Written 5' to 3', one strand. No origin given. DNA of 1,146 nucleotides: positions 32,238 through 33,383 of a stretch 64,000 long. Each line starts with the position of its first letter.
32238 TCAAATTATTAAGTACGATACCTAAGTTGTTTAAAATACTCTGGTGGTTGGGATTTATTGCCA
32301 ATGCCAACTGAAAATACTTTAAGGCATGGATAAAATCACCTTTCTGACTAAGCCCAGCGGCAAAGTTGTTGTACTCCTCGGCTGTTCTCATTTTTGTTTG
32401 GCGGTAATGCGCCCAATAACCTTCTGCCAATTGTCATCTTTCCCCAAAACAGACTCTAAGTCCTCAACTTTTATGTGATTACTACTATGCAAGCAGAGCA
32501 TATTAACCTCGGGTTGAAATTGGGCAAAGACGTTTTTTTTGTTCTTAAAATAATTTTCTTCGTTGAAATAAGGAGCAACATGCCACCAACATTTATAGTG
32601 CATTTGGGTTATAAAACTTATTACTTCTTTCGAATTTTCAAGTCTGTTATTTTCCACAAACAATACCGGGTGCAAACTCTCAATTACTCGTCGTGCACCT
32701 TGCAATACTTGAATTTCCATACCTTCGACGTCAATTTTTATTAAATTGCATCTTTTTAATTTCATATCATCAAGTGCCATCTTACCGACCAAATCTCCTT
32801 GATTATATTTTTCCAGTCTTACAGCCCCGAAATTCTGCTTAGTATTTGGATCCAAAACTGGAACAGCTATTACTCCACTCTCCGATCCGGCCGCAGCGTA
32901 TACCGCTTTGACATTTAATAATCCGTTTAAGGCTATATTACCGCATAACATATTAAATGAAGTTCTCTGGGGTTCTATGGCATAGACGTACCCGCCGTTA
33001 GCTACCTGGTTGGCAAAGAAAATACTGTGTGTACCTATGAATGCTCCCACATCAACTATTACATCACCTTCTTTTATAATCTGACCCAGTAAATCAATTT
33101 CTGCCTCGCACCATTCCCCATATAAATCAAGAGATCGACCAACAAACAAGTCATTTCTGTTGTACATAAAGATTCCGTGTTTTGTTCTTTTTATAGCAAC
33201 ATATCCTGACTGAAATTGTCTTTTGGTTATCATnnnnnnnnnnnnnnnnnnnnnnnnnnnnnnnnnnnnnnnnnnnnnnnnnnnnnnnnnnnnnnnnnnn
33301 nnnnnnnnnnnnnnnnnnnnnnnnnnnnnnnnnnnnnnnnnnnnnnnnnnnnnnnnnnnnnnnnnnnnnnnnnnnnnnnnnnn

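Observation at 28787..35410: Translationally coupled operon of three GT41 O-GlcNAc-transferase-like TPR glycosyltransferases with an embedded FkbM methyltransferase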

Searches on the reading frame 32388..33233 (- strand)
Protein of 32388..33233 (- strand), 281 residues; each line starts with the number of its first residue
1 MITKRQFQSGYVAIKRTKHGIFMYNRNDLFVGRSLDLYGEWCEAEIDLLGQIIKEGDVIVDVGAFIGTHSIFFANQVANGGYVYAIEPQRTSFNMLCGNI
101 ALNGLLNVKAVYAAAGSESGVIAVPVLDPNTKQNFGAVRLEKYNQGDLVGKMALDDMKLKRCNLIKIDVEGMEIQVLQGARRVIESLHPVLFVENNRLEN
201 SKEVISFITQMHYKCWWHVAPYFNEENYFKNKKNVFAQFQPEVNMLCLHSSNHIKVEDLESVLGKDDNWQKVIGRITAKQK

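Call 5: search_protein_families(library=pfam, proteins=[window:32388-33233:-], max_evalue=0.01)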
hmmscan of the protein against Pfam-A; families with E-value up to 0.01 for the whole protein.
window:32388-33233:- (281 aa): 3 families
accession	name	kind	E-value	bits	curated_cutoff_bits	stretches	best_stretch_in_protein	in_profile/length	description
PF05050.19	Methyltransf_21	-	1.2e-16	61.8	22.7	1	61-214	1-172/173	Methyltransferase FkbM domain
PF02475.24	TRM5-TYW2_MTfase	-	1.9e-06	28.4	28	1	49-109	30-89/164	TRM5/TYW2 methyltransferase domain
PF05575.17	V_cholerae_RfbT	-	0.00047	20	27.9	1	54-180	78-210/286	Vibrio cholerae RfbT protein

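Call 18: search_protein_families(library=ncbifam, proteins=[window:32388-33233:-], max_evalue=0.001)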
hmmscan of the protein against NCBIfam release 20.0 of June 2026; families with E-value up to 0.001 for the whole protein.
window:32388-33233:- (281 aa): 4 families
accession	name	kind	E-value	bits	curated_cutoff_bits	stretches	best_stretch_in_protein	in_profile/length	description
TIGR01444.1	fkbM_fam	subfamily_domain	9e-26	91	37.7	1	58-194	1-141/143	FkbM family methyltransferase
NF047824.1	tRNAwyosineTaw2Meth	equivalog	1.7e-06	27.9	350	1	48-112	86-149/245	tRNA(Phe) (4-demethylwyosine(37)-C(7)) aminocarboxypropyltransferase Taw2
TIGR02469.1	CbiT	equivalog_domain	9.2e-06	25.9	78.3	1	53-113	17-76/124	precorrin-6Y C5,15-methyltransferase (decarboxylating) subunit CbiT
TIGR00446.1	nop2p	subfamily_domain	0.00011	21.6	210.45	1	54-111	70-127/264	NOL1/NOP2/sun family putative RNA methylase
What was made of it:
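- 32388..33233 (-): FkbM-family SAM-dependent methyltransferase (281 aa), overlapping both neighbours by ATGA. PF05050 1.2e-16 and TIGR01444 9e-26 (calls 5, 18).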

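Call 30: find_homologous_proteins(query=window:32388-33233:-, max_evalue=1e-10)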
Query window:32388-33233:- (281 aa): 1314 proteins with E <= 1e-10 among 2203 candidates; the best 120 are listed.
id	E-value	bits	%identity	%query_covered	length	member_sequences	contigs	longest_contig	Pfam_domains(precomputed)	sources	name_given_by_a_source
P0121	5.6e-172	588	100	92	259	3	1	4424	PF05050.20,PF02475.24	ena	-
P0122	1.6e-114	400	63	96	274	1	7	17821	PF05050.20,PF02475.24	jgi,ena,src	-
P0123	2.3e-103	363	58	96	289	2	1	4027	PF05050.20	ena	-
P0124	2.9e-101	357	55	98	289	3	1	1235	PF05050.20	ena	-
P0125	3.6e-100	353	55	99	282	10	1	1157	PF05050.20,PF02475.24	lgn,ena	-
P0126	1.1e-99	351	55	95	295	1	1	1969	PF05050.20,PF02475.24,PF05575.17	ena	-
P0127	2.9e-99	350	53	98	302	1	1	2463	PF05050.20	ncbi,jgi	jgi:FkbM family methyltransferase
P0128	1.4e-98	348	54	96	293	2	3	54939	PF05050.20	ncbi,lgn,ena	ncbi:MAG: FkbM family methyltransferase [Chloroflexota bacterium]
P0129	5.1e-98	346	53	98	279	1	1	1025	PF05050.20,PF05575.17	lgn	-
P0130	1.1e-97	345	52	98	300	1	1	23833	PF05050.20,PF02475.24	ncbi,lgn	-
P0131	9.3e-97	342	51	99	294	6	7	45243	PF05050.20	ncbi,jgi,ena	jgi:FkbM family methyltransferase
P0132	1.4e-96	341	53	96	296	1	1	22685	PF05050.20,PF02475.24,PF05575.17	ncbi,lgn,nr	ncbi:MAG: FkbM family methyltransferase [Anaerolineae bacterium]|nr:FkbM family methyltransferase [A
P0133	1.6e-96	341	52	98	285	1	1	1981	PF05050.20,PF02475.24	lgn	-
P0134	3.7e-95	337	50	98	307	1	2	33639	PF05050.20,PF02475.24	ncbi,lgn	-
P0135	4.3e-95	336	53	98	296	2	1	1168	PF05050.20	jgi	jgi:FkbM family methyltransferase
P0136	6.2e-95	336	51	99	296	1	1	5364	PF05050.20,PF02475.24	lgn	-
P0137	6.8e-95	336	53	98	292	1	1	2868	PF05050.20,PF02475.24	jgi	jgi:FkbM family methyltransferase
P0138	8.8e-95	335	54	99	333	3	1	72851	PF05050.20,PF02475.24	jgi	jgi:FkbM family methyltransferase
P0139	2.6e-94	334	53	96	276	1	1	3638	PF05050.20,PF02475.24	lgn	-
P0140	2.9e-94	334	51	98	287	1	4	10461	PF05050.20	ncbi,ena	-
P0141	5.0e-94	333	53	98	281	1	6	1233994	PF05050.20,PF02475.24,PF05575.17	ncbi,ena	-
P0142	9.5e-94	332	51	98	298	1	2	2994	PF05050.20,PF02475.24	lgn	-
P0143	9.6e-94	332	52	98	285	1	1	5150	PF05050.20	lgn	-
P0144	1.0e-93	332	53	96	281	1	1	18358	PF05050.20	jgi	jgi:FkbM family methyltransferase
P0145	1.4e-93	331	52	98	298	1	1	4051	PF05050.20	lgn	-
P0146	1.8e-93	331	49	97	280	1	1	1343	PF05050.20,PF02475.24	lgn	-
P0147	2.4e-93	331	50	96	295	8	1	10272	PF05050.20,PF02475.24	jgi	-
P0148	5.8e-93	329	51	98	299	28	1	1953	PF05050.20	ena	-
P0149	7.3e-93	329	49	98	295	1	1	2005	PF05050.20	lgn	-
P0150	1.4e-92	328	49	100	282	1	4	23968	PF05050.20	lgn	-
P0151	1.6e-92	328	50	98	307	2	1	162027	PF05050.20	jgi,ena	jgi:FkbM family methyltransferase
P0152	2.4e-92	327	50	98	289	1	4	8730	PF05050.20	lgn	-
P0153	2.5e-92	327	49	98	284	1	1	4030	PF05050.20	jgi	jgi:FkbM family methyltransferase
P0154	2.7e-92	327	54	90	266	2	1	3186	PF05050.20,PF02475.24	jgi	jgi:FkbM family methyltransferase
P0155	6.2e-92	326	50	98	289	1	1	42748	PF05050.20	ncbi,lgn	-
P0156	7.1e-92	326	51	98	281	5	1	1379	PF05050.20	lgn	-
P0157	8.2e-92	326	51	99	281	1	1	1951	PF05050.20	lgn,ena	-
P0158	9.9e-92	325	50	100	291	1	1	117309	PF05050.20,PF02475.24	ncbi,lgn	-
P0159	1.7e-91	325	51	99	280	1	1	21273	PF05050.20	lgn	-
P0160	3.1e-91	324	50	98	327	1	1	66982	PF05050.20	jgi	jgi:FkbM family methyltransferase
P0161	3.2e-91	324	49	98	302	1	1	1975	PF05050.20,PF02475.24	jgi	jgi:FkbM family methyltransferase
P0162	4.6e-91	323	49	97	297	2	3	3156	PF05050.20,PF02475.24,PF05575.17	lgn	-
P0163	7.5e-91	322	48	100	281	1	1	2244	PF05050.20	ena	-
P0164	8.6e-91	322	49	98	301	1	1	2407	PF05050.20,PF02475.24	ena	-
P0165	9.2e-91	322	52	97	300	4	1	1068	PF05050.20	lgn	-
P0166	1.1e-90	322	51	97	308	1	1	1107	PF05050.20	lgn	-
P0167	1.1e-90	322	51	98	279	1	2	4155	PF05050.20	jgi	jgi:FkbM family methyltransferase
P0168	1.4e-90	321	53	97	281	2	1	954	PF05050.20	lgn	-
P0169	2.3e-90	321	49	98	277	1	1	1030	PF05050.20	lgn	-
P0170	2.5e-90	321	51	96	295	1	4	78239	PF05050.20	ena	-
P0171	2.6e-90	321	50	99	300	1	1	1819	PF05050.20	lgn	-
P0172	3.9e-90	320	50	97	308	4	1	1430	PF05050.20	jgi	-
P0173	4.1e-90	320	51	97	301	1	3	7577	PF05050.20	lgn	-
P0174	5.5e-90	320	49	99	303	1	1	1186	PF05050.20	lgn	-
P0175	7.3e-90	319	50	95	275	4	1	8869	PF05050.20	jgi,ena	-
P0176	7.6e-90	319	51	96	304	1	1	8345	PF05050.20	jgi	jgi:FkbM family methyltransferase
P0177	7.7e-90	319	49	98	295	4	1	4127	PF05050.20,PF02475.24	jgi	jgi:FkbM family methyltransferase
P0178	1.1e-89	319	50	100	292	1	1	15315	PF05050.20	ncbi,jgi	jgi:FkbM family methyltransferase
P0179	1.1e-89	319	50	97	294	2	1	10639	PF05050.20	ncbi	-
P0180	1.6e-89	318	52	100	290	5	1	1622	PF05050.20,PF02475.24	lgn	-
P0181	1.9e-89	318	51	98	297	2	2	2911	PF05050.20,PF02475.24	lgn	-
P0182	2.0e-89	318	49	96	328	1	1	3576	PF05050.20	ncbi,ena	-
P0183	2.5e-89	317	48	99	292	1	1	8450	PF05050.20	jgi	jgi:FkbM family methyltransferase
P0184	3.3e-89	317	49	99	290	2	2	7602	PF05050.20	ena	-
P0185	3.4e-89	317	51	99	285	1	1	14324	PF05050.20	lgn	-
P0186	6.0e-89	316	49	99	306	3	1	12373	PF05050.20,PF02475.24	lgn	-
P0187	6.1e-89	316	51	98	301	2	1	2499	PF05050.20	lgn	-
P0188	6.6e-89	316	51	98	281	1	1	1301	PF05050.20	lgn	-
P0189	7.7e-89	316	49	98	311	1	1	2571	PF05050.20,PF02475.24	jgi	jgi:FkbM family methyltransferase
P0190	9.7e-89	315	51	100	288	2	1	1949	PF05050.20,PF02475.24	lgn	-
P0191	1.1e-88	315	53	100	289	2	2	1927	PF05050.20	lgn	-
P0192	1.1e-88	315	50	95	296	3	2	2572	PF05050.20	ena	-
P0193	1.4e-88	315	49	98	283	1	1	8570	PF05050.20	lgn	-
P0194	1.9e-88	315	49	97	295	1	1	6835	PF05050.20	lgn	-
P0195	2.3e-88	314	48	98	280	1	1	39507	PF05050.20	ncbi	ncbi:hypothetical protein BH10PAT1_BH10PAT1_1020 [soil metagenome]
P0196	2.4e-88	314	51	95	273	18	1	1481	PF05050.20,PF01135.26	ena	-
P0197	2.7e-88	314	47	98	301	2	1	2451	PF05050.20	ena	-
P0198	3.5e-88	314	51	96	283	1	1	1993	PF05050.20,PF01135.26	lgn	-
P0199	3.7e-88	314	49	98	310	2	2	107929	PF05050.20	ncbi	-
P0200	3.8e-88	314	50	98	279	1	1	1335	PF05050.20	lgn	-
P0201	4.5e-88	313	49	98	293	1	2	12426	PF05050.20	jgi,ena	-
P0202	4.7e-88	313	50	98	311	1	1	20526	PF05050.20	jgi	jgi:FkbM family methyltransferase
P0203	6.1e-88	313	52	95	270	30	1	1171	PF05050.20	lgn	-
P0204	7.2e-88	313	49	99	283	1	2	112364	PF05050.20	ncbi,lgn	-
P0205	7.3e-88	313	50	98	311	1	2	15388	PF05050.20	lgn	-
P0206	7.4e-88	313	50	99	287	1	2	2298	PF05050.20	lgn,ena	-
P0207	1.1e-87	312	50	100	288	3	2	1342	PF05050.20,PF02475.24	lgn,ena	-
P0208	1.5e-87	312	50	98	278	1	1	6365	PF05050.20,PF02475.24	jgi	jgi:FkbM family methyltransferase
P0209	2.2e-87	311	51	95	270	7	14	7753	PF05050.20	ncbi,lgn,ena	-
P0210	2.3e-87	311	48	100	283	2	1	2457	PF05050.20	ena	-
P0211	7.7e-87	309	48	100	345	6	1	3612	PF05050.20,PF02475.24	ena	-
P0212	9.7e-87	309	51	98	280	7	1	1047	PF05050.20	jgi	jgi:FkbM family methyltransferase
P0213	9.9e-87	309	49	97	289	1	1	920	PF05050.20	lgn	-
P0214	1.0e-86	309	50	99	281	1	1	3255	PF05050.20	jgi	jgi:FkbM family methyltransferase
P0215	1.6e-86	308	50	100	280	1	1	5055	PF05050.20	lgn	-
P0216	1.6e-86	308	47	98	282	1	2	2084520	PF05050.20,PF02475.24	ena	-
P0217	1.9e-86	308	47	100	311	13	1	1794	PF05050.20,PF02475.24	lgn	-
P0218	2.2e-86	308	50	98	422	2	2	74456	PF13431.13,PF23914.2,PF13414.13,PF13176.13,PF13428.13,PF14559.13,PF05050.20,PF00515.35,PF12895.14,PF13424.13,PF13432.13,PF13181.13,PF07719.24,PF13174.13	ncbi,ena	-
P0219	2.3e-86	308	51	98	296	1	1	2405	PF05050.20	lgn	-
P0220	2.4e-86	308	49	98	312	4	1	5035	PF05050.20,PF02475.24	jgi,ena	-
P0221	2.7e-86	307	49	96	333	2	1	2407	PF05050.20,PF02475.24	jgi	jgi:FkbM family methyltransferase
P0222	2.9e-86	307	50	98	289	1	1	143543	PF05050.20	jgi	jgi:FkbM family methyltransferase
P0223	3.6e-86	307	50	100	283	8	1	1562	PF05050.20,PF02475.24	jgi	jgi:FkbM family methyltransferase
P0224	3.7e-86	307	50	96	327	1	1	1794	PF05050.20,PF02475.24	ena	-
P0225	5.7e-86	306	48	99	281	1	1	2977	PF05050.20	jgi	jgi:FkbM family methyltransferase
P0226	7.5e-86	306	48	98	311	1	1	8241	PF05050.20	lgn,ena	-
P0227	8.5e-86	306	49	96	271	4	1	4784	PF05050.20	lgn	-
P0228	8.6e-86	306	49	100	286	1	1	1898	PF05050.20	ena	-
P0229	2.1e-85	305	50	96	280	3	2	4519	PF05050.20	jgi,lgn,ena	-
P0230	2.8e-85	304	48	96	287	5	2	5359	PF05050.20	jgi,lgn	-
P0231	3.0e-85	304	49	98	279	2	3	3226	PF05050.20,PF02475.24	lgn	-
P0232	3.7e-85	304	47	99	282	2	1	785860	PF05050.20,PF02475.24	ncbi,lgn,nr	ncbi:MAG: hypothetical protein KatS3mg088_775 [Patescibacteria group bacterium]|nr:MAG: hypothetical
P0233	4.0e-85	304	49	98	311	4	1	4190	PF05050.20,PF02475.24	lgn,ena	-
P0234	4.3e-85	304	47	99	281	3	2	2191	PF05050.20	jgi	jgi:FkbM family methyltransferase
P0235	5.0e-85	303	47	97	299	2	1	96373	PF05050.20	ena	-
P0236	5.4e-85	303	49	98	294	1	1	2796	PF05050.20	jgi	jgi:FkbM family methyltransferase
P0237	8.5e-85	303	47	99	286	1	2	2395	PF05050.20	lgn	-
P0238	1.3e-84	302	50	94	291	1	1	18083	PF05050.20,PF02475.24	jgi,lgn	jgi:FkbM family methyltransferase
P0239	1.3e-84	302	48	96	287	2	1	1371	PF05050.20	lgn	-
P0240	1.3e-84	302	49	98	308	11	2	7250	PF05050.20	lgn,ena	-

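Call 31: find_encoding_contigs(protein=P0122, flank=8000, max_places=1)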
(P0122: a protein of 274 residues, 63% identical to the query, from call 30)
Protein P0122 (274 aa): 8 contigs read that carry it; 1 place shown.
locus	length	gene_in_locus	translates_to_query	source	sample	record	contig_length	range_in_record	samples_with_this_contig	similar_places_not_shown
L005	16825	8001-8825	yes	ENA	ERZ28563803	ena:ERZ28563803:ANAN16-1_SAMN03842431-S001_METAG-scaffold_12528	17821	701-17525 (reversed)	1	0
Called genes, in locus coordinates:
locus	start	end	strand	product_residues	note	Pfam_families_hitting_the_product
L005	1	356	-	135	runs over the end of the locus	PF13367:PrsW-protease (faint)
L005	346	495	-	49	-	PF02416:TatA_B_E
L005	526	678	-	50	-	PF02416:TatA_B_E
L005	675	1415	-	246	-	PF00902:TatC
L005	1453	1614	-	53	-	PF02416:TatA_B_E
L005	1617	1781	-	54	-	PF02416:TatA_B_E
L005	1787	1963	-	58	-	PF02416:TatA_B_E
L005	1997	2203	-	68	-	-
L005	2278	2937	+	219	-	PF00702:Hydrolase, PF13419:HAD_2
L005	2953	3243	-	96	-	-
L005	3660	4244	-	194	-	-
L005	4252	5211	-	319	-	-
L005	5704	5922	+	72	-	-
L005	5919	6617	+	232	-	-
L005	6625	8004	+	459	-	PF13844:Glyco_transf_41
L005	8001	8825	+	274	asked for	PF02475:TRM5-TYW2_MTfase (weak), PF05050:Methyltransf_21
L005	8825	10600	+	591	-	PF07719:TPR_2 (faint), PF13371:TPR_9 (faint), PF13374:TPR_10 (faint), PF13414:TPR_11 (faint), PF13424:TPR_12 (faint), PF00515:TPR_1 (weak), PF13181:TPR_8 (weak), PF13844:Glyco_transf_41, +5 more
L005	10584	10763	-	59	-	-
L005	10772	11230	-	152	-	PF01934:HepT-like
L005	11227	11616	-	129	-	PF01909:NTP_transf_2, PF18765:Polbeta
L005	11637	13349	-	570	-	-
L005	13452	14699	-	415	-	-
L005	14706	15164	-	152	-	-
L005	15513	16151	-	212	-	PF13844:Glyco_transf_41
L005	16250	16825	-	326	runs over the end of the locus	PF13414:TPR_11, PF14559:TPR_19, PF00515:TPR_1, PF13424:TPR_12, PF13414:TPR_11, PF13432:TPR_16, PF00515:TPR_1, PF13424:TPR_12, +31 more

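Call 32: find_encoding_contigs(protein=P0128, flank=8000, max_places=1)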
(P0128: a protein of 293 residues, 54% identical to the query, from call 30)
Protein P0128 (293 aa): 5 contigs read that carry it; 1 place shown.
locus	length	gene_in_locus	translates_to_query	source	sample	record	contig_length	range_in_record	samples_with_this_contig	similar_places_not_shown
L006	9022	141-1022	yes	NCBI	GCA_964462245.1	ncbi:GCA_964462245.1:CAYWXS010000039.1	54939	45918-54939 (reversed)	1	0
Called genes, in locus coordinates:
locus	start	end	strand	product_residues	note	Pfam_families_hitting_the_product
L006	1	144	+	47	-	?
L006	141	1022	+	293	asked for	PF05050:Methyltransf_21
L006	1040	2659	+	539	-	PF01697:Glyco_transf_92, PF14559:TPR_19 (faint), PF23914:TPR_CcmH_CycH (faint), PF13428:TPR_14 (faint)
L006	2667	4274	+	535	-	PF01697:Glyco_transf_92, PF14559:TPR_19 (faint), PF23914:TPR_CcmH_CycH (faint)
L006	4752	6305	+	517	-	PF00669:Flagellin_N, PF00700:Flagellin_C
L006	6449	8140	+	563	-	PF02465:FliD_N, PF07195:FliD_C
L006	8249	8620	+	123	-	PF03646:FlaG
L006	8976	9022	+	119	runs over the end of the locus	PF03646:FlaG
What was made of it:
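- On Flagellin glycosylation island: They are present only in the Chloroflexota locus L006 (call 32).
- A 54% identical FkbM sits with TPR-glycosyltransferases directly upstream of flagellin, FliD and FlaG in a Chloroflexota MAG (call 32). The FkbM clade occurs in a flagellin island (call 32).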
